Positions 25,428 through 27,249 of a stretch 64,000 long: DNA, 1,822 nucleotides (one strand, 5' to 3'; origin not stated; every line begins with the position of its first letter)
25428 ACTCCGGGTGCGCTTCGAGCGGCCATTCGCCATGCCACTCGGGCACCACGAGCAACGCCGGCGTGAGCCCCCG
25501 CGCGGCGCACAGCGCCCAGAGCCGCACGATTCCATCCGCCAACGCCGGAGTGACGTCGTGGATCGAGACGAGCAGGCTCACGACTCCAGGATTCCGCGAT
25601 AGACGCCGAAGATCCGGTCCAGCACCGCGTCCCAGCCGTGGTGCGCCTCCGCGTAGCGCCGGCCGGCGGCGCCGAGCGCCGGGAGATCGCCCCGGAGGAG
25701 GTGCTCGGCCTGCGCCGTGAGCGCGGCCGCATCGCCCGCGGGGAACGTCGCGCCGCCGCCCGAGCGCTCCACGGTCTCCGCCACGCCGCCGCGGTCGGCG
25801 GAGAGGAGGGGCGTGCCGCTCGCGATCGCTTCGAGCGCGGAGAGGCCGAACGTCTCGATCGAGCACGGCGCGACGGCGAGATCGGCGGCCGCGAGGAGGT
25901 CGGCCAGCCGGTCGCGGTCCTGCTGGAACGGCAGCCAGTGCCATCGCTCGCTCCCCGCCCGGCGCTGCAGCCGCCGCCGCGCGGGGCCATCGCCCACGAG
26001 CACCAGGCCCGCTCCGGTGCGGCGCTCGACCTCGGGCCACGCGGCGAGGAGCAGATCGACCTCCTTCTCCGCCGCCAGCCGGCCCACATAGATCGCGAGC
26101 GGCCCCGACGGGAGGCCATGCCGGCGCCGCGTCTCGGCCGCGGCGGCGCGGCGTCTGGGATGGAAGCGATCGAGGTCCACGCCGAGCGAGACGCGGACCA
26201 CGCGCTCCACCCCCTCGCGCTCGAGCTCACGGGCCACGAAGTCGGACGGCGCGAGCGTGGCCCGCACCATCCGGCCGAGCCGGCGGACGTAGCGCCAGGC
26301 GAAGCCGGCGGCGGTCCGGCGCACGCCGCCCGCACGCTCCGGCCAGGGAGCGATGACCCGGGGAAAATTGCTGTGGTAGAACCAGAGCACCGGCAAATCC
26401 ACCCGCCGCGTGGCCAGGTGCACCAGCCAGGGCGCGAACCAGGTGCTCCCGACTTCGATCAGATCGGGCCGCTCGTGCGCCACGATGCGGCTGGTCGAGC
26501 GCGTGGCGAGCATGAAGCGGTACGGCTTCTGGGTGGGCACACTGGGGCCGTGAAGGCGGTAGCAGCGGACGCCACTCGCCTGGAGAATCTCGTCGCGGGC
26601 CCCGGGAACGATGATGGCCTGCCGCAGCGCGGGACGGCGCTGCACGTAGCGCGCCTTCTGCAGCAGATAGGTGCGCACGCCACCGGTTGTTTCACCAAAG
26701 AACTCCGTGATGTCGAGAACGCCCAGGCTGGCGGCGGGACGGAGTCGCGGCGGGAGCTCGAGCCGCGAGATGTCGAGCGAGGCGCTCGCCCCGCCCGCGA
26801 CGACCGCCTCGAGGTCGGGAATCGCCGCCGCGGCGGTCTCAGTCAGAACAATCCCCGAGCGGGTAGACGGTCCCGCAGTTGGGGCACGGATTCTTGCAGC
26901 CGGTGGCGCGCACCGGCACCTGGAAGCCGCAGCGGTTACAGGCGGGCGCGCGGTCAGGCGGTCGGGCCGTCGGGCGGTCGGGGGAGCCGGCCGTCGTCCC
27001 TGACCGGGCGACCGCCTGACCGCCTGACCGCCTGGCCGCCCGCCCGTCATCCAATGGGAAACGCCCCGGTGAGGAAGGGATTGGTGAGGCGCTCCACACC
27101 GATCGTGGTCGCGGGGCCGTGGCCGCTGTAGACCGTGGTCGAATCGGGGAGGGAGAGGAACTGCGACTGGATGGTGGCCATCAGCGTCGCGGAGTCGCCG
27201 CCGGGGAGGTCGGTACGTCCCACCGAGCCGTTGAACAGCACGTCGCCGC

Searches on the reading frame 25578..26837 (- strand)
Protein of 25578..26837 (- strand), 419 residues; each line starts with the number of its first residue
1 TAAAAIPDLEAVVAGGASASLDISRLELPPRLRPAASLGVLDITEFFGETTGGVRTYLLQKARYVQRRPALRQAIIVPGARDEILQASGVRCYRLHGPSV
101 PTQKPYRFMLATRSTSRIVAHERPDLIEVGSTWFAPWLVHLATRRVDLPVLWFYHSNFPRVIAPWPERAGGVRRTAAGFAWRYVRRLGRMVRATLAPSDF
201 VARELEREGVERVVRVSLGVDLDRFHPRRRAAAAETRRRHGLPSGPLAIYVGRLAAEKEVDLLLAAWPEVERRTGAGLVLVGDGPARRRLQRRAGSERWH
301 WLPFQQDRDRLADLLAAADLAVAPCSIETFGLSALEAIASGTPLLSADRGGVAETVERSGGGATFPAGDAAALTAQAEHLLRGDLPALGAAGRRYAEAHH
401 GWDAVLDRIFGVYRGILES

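Call 70: search_protein_families(library=pfam, proteins=[window:25578-26837:-], max_evalue=1)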
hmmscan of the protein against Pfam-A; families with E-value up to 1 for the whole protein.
window:25578-26837:- (419 aa): 6 families
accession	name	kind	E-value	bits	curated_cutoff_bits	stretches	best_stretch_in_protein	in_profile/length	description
PF13692.12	Glyco_trans_1_4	-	2.4e-27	96.4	27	1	246-382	2-141/142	Glycosyl transferases group 1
PF00534.26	Glycos_transf_1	-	9.2e-26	90.8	26.4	1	236-383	5-158/172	Glycosyl transferases group 1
PF13439.12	Glyco_transf_4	-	2.4e-20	73.7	28.5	1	52-224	2-170/170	Glycosyltransferase Family 4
PF20706.3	GT4-conflict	-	2.6e-16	60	26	1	207-359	167-323/385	Family 4 Glycosyltransferase in conflict systems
PF13579.12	Glyco_trans_4_4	-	4.6e-13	50.3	29.7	1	52-218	1-157/158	Glycosyl transferase 4-like domain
PF13524.12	Glyco_trans_1_2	-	0.0017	18.7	25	1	308-409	37-142/144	Glycosyl transferase-like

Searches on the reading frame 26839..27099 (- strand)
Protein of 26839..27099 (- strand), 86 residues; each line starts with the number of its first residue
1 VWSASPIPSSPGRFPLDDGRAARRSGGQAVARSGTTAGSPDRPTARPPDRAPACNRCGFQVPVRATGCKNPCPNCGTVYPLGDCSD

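Call 70: search_protein_families(library=pfam, proteins=[window:26839-27099:-], max_evalue=1)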
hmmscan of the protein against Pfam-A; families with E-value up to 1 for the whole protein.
window:26839-27099:- (86 aa): 6 families
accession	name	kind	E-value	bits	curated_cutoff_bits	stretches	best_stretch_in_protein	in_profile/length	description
PF14952.11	zf-tcix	-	0.037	14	31.2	1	53-71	12-30/42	Putative treble-clef, zinc-finger, Zn-binding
PF12773.13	DZR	-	0.045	14.4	27.3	1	48-81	9-36/45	Double zinc ribbon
PF13240.11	Zn_Ribbon_1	-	0.073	13.3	25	1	72-80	2-10/23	zinc-ribbon domain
PF07754.17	HVO_2753_ZBP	-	0.081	13.2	33.2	1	54-78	1-25/46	Small zinc finger protein HVO_2753-like, Zn-binding pocket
PF12647.12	RNHCP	-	0.097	13.1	24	1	53-75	5-29/90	RNHCP domain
PF01155.25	HypA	-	0.57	10.7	28.9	1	53-77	72-94/112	Hydrogenase/urease nickel incorporation, metallochaperone, hypA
